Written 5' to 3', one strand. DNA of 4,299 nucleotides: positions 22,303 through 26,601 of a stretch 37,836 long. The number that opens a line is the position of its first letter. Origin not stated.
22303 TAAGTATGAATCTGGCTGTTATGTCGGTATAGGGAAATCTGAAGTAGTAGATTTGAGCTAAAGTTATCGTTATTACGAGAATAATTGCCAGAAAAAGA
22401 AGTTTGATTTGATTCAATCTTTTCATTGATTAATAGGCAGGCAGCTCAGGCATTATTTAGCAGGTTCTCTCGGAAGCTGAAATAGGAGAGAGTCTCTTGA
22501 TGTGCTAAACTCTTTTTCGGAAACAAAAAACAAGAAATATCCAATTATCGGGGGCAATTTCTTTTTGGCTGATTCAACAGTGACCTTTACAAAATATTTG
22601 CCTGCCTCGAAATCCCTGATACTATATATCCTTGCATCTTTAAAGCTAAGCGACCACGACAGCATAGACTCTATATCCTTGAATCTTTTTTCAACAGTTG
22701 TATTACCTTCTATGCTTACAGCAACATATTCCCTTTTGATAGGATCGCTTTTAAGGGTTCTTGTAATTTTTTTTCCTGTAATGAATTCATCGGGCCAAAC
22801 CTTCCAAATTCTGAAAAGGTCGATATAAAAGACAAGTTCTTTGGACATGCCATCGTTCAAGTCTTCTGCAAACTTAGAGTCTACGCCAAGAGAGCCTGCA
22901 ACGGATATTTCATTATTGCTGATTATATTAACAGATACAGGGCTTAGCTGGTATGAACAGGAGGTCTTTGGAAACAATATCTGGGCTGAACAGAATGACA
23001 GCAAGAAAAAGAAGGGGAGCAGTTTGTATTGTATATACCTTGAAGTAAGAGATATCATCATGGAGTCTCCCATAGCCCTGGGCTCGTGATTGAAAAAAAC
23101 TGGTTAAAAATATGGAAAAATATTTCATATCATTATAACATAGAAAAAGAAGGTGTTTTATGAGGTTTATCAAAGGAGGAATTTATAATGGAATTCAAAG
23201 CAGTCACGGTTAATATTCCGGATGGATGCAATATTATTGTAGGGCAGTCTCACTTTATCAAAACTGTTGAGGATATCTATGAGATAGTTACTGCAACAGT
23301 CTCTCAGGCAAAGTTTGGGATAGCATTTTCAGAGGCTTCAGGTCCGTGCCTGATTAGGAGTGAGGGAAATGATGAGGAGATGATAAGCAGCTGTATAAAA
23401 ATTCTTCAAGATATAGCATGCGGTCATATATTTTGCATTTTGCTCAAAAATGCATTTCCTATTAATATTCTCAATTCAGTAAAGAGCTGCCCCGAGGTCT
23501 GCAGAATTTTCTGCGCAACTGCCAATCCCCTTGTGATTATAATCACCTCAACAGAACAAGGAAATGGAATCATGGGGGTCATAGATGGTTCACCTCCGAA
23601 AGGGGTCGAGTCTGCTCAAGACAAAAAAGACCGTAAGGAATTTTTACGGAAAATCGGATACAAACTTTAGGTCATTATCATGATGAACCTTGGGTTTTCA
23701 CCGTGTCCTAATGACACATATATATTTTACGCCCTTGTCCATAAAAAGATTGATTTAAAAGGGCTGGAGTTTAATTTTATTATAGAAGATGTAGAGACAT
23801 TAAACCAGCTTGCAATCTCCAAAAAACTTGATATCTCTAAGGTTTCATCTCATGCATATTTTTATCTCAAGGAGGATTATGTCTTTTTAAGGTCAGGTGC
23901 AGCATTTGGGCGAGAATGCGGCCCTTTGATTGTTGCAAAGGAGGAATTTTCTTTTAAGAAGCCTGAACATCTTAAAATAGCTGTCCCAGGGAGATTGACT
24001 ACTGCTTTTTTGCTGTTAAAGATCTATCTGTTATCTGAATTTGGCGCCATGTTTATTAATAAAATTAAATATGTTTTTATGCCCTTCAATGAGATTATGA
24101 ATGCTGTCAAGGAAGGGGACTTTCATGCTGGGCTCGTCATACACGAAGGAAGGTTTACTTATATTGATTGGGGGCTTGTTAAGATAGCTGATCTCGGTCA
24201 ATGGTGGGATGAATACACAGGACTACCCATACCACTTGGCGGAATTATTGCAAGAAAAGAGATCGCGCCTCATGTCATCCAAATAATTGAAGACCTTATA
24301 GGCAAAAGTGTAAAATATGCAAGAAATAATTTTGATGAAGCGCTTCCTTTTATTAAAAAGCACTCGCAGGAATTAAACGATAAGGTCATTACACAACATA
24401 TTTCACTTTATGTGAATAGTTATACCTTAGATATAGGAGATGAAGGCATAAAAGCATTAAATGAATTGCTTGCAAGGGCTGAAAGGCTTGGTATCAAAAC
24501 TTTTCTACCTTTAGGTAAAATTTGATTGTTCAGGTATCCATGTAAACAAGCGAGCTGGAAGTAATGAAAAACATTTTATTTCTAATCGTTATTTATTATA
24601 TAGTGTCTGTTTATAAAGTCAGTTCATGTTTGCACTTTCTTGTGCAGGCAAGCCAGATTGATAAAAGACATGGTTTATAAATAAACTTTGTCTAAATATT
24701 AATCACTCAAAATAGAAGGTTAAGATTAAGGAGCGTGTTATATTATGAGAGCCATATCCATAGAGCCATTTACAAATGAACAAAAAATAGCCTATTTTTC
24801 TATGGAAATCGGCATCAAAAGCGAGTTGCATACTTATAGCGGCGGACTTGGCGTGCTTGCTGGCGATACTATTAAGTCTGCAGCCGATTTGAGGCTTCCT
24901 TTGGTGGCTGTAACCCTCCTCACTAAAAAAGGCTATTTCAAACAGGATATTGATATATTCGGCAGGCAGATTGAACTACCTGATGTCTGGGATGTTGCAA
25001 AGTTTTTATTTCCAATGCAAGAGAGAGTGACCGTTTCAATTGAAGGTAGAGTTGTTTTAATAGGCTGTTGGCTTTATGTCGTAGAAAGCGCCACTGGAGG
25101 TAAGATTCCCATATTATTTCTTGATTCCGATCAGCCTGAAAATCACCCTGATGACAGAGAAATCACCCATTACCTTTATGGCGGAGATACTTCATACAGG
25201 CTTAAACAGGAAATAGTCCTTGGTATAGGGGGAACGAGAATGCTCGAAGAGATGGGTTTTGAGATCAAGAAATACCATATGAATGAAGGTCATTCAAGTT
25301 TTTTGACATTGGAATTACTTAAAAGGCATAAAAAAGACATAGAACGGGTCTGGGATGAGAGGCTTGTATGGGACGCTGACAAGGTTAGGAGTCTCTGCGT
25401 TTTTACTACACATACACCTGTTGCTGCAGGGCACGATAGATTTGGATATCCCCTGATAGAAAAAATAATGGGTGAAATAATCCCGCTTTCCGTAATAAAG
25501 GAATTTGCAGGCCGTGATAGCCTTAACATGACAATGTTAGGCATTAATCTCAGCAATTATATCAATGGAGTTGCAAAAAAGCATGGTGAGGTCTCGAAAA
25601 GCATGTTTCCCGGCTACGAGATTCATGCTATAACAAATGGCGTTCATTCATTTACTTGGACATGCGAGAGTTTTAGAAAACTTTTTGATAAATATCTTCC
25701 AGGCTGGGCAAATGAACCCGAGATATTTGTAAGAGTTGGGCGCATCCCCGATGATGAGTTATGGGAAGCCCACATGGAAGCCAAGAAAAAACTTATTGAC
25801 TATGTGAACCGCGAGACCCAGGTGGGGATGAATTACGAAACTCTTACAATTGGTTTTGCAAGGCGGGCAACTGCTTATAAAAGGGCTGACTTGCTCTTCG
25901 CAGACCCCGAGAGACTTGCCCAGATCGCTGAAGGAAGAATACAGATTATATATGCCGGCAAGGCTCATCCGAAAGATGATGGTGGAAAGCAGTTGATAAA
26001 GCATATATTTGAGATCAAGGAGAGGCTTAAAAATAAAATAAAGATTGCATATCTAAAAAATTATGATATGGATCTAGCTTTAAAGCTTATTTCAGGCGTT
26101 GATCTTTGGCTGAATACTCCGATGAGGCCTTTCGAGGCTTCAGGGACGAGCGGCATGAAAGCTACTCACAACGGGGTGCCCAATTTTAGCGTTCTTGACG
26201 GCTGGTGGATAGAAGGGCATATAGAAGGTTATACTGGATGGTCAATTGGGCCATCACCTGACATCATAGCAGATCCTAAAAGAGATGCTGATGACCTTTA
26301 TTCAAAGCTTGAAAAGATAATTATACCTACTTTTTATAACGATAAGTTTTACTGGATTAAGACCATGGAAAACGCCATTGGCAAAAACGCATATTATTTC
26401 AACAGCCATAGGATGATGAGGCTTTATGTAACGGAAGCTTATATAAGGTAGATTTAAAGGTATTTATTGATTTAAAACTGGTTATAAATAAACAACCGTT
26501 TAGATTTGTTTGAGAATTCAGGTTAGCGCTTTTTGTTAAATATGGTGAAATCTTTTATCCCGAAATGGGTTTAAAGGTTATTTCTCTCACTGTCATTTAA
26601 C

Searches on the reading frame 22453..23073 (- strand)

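Call 70: search_protein_families(library=pfam, proteins=[window:22453-23073:-], max_evalue=1e-8)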
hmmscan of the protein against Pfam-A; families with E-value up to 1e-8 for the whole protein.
window:22453-23073:- (206 aa): 1 family
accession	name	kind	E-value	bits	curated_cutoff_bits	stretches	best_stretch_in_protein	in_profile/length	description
PF14334.11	DUF4390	-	2.6e-17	63.2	27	1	65-194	29-158/161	Domain of unknown function (DUF4390)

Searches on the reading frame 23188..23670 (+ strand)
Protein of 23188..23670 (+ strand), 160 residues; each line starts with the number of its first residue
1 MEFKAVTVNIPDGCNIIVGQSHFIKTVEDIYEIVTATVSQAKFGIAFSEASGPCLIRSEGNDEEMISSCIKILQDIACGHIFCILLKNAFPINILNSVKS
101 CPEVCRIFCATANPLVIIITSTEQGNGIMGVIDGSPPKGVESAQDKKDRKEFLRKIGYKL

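Call 70: search_protein_families(library=pfam, proteins=[window:23188-23670:+], max_evalue=1e-8)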
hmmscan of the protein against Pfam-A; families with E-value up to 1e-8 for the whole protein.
window:23188-23670:+ (160 aa): 1 family
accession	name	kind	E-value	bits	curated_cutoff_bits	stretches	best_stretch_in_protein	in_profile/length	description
PF04008.19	Adenosine_kin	-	3.6e-74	248.1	25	1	6-159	1-154/154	Adenosine specific kinase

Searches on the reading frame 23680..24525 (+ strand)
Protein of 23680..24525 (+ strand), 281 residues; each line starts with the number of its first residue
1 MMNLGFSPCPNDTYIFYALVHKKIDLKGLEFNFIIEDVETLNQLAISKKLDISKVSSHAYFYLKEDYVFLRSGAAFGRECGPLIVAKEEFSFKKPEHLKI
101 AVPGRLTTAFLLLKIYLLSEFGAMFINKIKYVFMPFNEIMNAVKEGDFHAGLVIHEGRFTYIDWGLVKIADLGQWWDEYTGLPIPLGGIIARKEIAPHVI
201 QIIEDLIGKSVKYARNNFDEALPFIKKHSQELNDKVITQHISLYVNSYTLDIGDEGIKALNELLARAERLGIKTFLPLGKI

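Call 70: search_protein_families(library=pfam, proteins=[window:23680-24525:+], max_evalue=1e-8)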
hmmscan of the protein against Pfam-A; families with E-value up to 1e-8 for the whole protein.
window:23680-24525:+ (281 aa): 1 family
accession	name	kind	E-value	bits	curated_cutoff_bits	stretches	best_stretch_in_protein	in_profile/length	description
PF02621.19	VitK2_biosynth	-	1.1e-78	264.6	26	1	2-268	1-251/252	Menaquinone biosynthesis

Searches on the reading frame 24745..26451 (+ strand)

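Call 70: search_protein_families(library=pfam, proteins=[window:24745-26451:+], max_evalue=1e-8)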
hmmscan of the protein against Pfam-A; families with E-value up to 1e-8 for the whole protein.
window:24745-26451:+ (568 aa): 1 family
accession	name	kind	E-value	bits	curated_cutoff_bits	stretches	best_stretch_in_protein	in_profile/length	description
PF00343.26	Phosphorylase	-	2.2e-26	92.8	27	1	249-490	314-583/713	Carbohydrate phosphorylase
